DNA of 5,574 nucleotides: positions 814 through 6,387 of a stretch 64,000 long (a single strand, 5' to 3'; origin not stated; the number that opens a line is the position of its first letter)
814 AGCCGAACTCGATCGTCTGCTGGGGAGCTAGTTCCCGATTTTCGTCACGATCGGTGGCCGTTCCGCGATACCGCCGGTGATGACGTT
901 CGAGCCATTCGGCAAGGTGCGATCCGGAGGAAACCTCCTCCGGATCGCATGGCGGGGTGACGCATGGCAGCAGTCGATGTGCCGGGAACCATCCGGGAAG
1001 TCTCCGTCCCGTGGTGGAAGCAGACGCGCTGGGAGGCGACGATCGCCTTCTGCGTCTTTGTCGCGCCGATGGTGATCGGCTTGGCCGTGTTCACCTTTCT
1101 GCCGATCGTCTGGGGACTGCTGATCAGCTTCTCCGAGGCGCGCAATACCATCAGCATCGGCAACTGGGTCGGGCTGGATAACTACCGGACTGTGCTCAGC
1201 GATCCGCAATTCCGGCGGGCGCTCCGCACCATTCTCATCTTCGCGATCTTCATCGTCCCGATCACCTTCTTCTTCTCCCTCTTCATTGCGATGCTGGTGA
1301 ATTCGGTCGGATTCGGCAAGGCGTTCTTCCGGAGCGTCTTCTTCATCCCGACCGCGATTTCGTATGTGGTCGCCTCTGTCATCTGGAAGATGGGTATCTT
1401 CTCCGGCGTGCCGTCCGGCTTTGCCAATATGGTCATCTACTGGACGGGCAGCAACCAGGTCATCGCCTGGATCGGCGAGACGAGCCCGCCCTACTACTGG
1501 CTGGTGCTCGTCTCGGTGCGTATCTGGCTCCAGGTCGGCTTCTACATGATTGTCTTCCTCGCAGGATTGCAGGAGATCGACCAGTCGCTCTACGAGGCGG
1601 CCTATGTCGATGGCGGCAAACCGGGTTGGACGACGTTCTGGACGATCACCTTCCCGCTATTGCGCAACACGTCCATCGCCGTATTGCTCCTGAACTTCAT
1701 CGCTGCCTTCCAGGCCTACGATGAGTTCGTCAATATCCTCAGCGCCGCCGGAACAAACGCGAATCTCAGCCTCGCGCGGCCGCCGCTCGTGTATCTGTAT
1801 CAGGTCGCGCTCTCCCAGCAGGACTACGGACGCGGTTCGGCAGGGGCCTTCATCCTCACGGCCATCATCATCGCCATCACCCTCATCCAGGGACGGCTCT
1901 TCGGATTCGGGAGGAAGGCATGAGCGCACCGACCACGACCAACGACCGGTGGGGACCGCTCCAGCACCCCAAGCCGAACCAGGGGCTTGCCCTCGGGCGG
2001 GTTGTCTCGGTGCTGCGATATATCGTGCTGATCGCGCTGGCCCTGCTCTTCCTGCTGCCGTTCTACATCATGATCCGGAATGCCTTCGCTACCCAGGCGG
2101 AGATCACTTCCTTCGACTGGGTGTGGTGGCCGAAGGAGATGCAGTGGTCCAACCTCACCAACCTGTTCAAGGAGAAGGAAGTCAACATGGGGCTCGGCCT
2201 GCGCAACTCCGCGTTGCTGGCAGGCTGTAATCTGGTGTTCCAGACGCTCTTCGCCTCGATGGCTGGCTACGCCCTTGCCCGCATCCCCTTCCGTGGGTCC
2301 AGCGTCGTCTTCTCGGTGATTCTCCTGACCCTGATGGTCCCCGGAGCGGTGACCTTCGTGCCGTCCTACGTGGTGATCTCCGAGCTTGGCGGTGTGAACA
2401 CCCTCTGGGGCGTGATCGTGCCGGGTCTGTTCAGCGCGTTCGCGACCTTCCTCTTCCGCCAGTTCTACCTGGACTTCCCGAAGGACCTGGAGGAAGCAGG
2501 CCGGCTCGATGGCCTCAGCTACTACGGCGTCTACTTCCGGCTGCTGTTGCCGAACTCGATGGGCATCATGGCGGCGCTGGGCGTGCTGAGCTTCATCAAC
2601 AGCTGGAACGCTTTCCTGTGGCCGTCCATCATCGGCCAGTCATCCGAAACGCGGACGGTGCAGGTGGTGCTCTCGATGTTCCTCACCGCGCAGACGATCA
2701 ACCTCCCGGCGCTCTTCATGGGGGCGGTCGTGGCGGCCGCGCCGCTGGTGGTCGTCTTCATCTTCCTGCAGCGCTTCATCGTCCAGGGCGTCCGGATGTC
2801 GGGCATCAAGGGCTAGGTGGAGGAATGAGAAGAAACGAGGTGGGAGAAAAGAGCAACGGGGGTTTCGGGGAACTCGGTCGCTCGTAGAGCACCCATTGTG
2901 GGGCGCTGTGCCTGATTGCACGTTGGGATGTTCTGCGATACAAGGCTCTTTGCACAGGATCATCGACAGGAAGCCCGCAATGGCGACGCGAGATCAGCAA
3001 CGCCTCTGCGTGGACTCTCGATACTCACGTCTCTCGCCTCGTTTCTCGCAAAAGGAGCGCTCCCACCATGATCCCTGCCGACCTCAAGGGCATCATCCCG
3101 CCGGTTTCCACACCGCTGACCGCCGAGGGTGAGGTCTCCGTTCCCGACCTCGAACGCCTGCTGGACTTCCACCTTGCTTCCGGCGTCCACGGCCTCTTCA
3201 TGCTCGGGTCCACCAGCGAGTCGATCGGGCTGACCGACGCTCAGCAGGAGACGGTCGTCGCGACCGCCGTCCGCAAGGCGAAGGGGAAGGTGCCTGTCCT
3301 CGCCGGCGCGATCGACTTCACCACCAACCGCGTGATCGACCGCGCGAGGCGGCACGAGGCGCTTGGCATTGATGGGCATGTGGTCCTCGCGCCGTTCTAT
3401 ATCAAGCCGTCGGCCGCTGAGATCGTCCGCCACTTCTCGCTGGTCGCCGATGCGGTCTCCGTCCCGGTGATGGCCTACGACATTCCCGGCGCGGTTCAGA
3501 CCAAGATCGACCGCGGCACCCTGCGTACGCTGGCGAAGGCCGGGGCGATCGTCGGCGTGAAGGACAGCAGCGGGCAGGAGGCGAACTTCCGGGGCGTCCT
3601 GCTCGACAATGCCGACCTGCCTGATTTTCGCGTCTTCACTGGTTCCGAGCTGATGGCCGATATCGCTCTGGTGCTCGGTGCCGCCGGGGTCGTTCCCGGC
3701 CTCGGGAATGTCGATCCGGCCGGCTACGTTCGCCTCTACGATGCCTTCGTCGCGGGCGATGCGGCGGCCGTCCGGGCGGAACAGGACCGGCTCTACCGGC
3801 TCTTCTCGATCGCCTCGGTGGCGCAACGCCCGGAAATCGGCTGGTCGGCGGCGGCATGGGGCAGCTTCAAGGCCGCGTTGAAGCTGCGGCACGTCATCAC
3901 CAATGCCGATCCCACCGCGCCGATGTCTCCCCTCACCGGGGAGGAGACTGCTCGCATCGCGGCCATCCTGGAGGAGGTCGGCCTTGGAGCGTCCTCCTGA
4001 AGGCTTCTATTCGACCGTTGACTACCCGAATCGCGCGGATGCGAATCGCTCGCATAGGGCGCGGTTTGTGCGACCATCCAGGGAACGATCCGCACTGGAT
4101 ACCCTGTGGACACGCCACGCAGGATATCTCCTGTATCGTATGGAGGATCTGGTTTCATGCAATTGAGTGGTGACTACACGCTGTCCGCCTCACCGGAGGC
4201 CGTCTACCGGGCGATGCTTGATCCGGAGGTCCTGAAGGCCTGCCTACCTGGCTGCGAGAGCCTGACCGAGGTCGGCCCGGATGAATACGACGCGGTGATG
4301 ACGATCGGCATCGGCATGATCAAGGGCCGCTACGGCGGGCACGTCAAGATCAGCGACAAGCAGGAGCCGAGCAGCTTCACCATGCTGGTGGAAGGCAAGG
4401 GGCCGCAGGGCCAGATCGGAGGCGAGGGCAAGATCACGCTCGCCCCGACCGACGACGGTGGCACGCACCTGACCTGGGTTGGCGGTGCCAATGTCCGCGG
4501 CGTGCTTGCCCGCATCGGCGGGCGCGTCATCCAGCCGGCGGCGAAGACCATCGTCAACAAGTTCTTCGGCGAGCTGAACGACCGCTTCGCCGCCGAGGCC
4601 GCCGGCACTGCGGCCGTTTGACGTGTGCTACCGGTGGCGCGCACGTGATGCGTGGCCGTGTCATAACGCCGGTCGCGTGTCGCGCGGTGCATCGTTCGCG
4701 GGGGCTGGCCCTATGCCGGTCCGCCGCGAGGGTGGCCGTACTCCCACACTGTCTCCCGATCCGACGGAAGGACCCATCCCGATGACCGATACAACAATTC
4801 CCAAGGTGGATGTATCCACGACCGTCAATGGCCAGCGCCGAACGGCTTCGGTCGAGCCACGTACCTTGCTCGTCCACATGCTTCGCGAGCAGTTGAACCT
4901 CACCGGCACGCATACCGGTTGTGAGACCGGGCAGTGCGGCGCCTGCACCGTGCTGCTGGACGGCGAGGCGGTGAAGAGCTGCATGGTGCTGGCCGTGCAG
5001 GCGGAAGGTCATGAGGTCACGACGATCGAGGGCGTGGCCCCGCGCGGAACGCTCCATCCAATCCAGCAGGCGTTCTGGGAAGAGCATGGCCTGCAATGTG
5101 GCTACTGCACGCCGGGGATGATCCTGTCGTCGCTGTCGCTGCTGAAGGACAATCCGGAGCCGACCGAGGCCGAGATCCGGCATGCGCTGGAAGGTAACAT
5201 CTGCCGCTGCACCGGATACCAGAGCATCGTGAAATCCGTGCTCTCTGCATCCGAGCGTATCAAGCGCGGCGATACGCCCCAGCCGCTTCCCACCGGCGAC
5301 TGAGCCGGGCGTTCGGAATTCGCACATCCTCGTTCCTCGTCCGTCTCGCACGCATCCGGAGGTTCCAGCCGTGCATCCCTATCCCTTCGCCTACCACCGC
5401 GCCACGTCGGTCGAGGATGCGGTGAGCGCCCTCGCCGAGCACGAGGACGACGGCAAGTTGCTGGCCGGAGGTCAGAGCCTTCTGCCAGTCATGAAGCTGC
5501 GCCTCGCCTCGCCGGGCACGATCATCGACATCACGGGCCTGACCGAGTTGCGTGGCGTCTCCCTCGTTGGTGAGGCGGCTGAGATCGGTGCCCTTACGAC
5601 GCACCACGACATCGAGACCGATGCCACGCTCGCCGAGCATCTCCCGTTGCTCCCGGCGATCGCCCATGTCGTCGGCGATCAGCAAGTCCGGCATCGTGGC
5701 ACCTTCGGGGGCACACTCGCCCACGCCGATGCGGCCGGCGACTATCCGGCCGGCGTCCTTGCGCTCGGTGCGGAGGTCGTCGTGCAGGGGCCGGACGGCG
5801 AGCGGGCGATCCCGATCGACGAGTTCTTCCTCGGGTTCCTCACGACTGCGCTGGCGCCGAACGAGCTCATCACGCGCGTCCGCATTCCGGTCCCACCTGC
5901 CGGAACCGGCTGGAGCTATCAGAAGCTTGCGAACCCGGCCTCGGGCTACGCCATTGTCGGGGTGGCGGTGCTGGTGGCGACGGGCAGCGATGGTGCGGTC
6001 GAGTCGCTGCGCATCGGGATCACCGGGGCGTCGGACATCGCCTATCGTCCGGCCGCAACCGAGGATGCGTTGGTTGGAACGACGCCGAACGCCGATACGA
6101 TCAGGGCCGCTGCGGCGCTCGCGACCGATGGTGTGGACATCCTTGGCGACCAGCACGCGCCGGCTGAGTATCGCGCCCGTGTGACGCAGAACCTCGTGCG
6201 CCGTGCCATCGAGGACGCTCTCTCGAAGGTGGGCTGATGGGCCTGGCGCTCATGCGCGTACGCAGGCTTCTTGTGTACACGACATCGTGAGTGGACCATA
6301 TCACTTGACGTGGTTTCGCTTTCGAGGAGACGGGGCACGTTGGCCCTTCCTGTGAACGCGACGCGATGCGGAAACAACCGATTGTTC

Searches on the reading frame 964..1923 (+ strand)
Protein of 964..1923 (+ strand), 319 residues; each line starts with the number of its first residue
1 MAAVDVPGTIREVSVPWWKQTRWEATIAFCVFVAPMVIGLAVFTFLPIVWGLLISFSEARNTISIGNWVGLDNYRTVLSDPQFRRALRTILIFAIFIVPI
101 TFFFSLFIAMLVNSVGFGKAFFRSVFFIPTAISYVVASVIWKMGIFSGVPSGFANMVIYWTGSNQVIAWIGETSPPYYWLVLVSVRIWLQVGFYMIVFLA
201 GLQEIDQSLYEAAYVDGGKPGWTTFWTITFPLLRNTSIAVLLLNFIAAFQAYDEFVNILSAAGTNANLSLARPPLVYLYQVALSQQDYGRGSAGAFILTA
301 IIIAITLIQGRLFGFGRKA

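Call 81: search_protein_families(library=pfam, proteins=[window:964-1923:+], max_evalue=0.00001)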
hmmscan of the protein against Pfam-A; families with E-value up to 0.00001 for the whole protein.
window:964-1923:+ (319 aa): 1 family
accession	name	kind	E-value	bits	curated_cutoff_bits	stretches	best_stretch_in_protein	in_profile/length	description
PF00528.27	BPD_transp_1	-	1.6e-10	41.4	26.4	1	104-308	4-170/184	Binding-protein-dependent transport system inner membrane component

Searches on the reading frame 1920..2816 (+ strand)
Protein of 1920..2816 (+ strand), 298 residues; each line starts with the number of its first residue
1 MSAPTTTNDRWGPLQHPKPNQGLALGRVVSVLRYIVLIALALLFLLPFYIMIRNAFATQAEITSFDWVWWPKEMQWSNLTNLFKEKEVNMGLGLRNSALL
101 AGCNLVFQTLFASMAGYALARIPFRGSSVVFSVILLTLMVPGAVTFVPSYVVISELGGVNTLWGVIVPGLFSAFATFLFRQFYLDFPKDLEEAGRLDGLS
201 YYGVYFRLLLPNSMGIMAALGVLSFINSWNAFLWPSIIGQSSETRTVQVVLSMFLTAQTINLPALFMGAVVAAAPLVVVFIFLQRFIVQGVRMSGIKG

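Call 81: search_protein_families(library=pfam, proteins=[window:1920-2816:+], max_evalue=0.00001)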
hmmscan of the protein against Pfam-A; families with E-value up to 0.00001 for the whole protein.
window:1920-2816:+ (298 aa): 1 family
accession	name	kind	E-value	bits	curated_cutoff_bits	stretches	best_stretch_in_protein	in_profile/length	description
PF00528.27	BPD_transp_1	-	1.1e-17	64.9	26.4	1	114-292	3-183/184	Binding-protein-dependent transport system inner membrane component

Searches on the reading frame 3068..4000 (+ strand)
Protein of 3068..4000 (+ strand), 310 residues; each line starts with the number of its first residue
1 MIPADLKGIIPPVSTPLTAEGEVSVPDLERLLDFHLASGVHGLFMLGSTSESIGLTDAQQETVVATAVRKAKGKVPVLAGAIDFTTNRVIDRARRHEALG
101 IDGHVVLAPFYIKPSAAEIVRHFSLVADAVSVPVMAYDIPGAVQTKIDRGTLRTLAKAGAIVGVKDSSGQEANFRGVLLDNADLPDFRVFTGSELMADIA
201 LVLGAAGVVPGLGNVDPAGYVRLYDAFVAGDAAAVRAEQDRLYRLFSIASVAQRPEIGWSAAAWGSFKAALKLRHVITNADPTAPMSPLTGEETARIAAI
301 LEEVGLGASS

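Call 81: search_protein_families(library=pfam, proteins=[window:3068-4000:+], max_evalue=0.00001)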
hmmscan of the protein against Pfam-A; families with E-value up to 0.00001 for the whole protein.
window:3068-4000:+ (310 aa): 1 family
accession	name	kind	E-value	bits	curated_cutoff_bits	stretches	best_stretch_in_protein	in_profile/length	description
PF00701.28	DHDPS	-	4.9e-47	160.5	22.1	1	6-303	2-288/289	Dihydrodipicolinate synthetase family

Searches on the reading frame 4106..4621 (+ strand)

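Call 81: search_protein_families(library=pfam, proteins=[window:4106-4621:+], max_evalue=0.00001)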
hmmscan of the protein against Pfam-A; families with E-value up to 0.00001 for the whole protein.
window:4106-4621:+ (171 aa): 2 families
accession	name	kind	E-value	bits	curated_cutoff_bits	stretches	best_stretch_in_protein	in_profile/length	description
PF06240.19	COXG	-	1.9e-30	105.9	22.2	1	22-159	1-137/140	Carbon monoxide dehydrogenase subunit G (CoxG)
PF10604.15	Polyketide_cyc2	-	2e-06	28.6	27.4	1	25-165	9-141/142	Polyketide cyclase / dehydrase and lipid transport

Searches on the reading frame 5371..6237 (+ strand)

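Call 81: search_protein_families(library=pfam, proteins=[window:5371-6237:+], max_evalue=0.00001)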
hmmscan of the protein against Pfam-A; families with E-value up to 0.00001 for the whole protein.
window:5371-6237:+ (288 aa): 2 families
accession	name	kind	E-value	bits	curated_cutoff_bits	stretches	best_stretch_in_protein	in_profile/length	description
PF00941.27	FAD_binding_5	-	6.1e-49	166.5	27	1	5-174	2-169/170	FAD binding domain in molybdopterin dehydrogenase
PF03450.22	CO_deh_flav_C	-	7.3e-19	68.2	25.5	1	181-282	1-101/102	CO dehydrogenase flavoprotein C-terminal domain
